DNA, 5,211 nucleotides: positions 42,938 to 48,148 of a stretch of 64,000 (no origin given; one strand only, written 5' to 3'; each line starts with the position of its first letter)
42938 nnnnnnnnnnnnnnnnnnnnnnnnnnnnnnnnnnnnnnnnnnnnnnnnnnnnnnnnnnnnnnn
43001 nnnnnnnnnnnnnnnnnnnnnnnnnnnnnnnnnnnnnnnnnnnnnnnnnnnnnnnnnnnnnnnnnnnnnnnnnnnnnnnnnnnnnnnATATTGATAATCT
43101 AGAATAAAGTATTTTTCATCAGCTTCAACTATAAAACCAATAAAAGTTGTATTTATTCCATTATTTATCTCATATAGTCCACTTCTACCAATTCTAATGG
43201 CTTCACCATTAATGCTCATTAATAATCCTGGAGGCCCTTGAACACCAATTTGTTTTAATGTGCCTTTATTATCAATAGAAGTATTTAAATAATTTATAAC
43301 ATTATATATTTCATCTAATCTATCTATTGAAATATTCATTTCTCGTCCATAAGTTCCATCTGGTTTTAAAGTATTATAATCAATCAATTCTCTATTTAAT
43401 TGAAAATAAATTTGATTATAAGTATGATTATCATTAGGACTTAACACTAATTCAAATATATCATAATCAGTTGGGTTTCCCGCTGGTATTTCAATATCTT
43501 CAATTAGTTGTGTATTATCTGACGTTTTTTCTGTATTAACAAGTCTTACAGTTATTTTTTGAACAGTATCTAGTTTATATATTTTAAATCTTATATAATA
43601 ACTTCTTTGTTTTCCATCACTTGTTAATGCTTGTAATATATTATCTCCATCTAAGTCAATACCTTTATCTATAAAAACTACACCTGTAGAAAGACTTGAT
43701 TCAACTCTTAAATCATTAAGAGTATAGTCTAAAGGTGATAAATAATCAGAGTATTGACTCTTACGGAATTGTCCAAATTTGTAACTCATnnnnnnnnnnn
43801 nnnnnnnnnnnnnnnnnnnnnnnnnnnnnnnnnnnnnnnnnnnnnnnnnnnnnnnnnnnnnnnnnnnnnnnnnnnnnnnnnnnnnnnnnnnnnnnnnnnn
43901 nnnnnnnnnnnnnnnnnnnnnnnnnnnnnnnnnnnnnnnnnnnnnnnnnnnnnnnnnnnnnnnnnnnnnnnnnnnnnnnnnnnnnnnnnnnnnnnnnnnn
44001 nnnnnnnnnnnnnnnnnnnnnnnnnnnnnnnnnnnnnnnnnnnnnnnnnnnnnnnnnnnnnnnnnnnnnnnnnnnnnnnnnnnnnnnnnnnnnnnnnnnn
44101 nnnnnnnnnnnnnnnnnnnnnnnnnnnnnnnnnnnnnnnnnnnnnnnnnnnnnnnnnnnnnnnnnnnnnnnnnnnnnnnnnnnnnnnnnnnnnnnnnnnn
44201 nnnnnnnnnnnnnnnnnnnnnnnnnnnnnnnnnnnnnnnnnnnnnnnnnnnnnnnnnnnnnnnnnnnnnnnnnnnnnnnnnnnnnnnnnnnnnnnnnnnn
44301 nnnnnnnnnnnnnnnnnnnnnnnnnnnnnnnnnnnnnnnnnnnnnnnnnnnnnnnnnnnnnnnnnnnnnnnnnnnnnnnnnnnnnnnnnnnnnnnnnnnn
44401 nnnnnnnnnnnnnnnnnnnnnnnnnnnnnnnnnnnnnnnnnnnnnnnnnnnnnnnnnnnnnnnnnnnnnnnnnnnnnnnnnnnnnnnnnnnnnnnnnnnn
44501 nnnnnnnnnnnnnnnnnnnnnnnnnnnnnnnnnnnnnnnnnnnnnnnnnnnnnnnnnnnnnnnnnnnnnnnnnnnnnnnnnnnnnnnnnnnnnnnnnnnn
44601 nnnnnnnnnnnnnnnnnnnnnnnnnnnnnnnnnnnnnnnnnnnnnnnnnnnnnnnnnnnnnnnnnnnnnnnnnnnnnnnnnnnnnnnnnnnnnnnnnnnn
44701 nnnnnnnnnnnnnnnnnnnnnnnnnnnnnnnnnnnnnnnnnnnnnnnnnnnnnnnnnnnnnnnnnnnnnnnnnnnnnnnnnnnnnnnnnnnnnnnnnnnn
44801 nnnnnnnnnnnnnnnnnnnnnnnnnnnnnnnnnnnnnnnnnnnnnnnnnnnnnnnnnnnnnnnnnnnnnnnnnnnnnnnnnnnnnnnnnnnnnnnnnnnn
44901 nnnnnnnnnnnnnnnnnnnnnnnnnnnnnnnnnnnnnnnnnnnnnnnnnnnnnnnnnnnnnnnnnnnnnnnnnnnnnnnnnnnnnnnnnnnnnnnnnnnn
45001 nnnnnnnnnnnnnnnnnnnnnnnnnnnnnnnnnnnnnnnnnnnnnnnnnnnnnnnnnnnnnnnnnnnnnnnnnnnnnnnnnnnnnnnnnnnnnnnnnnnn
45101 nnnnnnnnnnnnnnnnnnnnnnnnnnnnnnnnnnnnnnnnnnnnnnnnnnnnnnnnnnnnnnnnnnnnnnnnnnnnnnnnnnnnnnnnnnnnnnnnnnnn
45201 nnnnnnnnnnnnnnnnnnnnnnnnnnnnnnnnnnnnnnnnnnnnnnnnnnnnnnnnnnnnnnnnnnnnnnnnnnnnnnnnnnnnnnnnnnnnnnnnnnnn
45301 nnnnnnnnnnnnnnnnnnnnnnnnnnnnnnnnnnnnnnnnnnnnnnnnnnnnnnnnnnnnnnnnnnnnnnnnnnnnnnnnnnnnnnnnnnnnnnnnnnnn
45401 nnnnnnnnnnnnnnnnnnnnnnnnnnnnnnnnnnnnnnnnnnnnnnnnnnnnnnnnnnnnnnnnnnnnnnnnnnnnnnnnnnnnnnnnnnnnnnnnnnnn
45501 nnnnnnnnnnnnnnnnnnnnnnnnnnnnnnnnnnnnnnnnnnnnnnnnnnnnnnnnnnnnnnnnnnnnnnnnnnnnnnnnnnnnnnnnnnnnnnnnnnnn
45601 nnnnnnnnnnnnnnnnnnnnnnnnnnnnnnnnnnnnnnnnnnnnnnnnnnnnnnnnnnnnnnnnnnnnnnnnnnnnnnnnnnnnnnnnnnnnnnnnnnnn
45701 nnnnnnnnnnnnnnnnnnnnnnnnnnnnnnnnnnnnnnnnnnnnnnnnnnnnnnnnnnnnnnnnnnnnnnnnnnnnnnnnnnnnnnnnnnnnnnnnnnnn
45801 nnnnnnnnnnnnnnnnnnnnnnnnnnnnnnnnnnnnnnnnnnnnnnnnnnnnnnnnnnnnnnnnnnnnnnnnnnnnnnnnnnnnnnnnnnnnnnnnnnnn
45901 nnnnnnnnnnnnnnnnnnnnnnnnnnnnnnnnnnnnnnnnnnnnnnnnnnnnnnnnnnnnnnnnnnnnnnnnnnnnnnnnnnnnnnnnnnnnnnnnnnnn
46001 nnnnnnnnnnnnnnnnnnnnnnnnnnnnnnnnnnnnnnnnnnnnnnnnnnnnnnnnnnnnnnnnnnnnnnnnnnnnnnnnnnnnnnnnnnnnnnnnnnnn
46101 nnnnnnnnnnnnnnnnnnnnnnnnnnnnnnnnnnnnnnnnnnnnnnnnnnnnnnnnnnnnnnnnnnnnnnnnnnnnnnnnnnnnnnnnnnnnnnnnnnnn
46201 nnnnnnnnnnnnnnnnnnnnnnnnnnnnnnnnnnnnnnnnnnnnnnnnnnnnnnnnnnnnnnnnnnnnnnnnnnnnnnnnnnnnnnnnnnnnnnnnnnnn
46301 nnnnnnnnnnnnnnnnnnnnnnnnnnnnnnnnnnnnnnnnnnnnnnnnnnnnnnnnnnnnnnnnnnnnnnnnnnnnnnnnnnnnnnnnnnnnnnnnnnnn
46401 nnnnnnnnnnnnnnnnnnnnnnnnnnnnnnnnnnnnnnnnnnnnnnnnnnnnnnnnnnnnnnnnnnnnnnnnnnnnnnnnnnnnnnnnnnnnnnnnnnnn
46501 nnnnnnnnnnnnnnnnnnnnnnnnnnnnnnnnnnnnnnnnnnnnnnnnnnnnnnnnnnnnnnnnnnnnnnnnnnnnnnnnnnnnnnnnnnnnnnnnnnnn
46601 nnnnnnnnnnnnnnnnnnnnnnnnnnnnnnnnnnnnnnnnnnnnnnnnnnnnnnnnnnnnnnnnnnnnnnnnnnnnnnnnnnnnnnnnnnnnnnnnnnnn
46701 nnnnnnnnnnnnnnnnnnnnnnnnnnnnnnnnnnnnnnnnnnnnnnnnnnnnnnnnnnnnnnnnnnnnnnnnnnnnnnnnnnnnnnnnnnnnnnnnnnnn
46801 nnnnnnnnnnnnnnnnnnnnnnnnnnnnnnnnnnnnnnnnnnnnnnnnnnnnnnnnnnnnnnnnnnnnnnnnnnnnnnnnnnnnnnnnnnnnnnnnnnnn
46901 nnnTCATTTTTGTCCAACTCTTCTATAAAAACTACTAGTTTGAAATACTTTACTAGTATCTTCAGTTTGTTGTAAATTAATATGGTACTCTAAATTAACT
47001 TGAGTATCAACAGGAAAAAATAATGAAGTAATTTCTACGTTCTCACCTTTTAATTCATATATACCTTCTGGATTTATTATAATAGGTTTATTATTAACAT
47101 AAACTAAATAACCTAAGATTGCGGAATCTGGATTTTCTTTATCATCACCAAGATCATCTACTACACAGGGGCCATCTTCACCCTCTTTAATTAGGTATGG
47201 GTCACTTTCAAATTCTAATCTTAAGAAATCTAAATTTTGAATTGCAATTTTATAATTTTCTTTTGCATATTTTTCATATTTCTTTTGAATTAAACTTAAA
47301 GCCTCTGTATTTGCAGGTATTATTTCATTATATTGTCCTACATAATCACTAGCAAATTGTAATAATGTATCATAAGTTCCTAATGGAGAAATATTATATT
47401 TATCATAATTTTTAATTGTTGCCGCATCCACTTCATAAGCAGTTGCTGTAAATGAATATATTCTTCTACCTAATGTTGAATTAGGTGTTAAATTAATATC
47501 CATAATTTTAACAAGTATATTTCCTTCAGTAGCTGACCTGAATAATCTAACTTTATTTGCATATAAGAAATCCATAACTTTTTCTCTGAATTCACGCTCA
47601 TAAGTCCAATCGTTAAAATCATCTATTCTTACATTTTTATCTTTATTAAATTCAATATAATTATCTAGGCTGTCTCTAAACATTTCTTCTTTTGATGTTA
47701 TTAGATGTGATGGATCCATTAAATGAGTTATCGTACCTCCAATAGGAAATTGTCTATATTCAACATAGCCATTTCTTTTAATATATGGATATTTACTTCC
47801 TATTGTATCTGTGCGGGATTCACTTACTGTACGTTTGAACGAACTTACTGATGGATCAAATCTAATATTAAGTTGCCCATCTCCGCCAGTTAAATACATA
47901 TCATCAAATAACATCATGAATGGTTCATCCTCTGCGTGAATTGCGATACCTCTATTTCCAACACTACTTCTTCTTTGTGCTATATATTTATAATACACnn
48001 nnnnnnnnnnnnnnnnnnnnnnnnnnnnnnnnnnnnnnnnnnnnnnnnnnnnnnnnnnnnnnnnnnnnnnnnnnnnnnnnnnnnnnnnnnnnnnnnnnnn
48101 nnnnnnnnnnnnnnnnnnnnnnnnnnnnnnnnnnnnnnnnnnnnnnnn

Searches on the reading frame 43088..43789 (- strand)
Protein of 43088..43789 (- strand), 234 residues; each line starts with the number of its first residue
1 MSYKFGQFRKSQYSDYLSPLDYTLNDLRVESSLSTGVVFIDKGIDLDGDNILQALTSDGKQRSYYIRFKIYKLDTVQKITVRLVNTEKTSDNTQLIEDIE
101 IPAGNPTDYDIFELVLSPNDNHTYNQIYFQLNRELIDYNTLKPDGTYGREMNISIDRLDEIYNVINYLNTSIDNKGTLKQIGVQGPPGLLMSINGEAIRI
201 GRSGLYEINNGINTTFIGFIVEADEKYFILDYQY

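Call 20: search_protein_families(library=pfam, proteins=[window:43088-43789:-], max_evalue=0.01)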
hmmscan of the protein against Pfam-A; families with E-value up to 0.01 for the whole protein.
seq(234 aa): 0 families

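Call 59: search_protein_families(library=phrogs, proteins=[window:43088-43789:-], max_evalue=0.001)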
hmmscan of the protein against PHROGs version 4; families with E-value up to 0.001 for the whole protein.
seq(234 aa): 0 families

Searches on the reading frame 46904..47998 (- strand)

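Call 6: search_protein_families(library=phrogs, proteins=[window:46904-47998:-], max_evalue=0.01)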
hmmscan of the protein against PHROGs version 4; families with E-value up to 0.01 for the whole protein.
window:46904-47998:- (364 aa): 2 families
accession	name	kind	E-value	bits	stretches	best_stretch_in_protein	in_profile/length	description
phrog_30026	-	unknown function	8.7e-11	41.9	1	2-203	385-597/617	-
phrog_27355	-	unknown function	2.8e-05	24.5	1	27-154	149-246/304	-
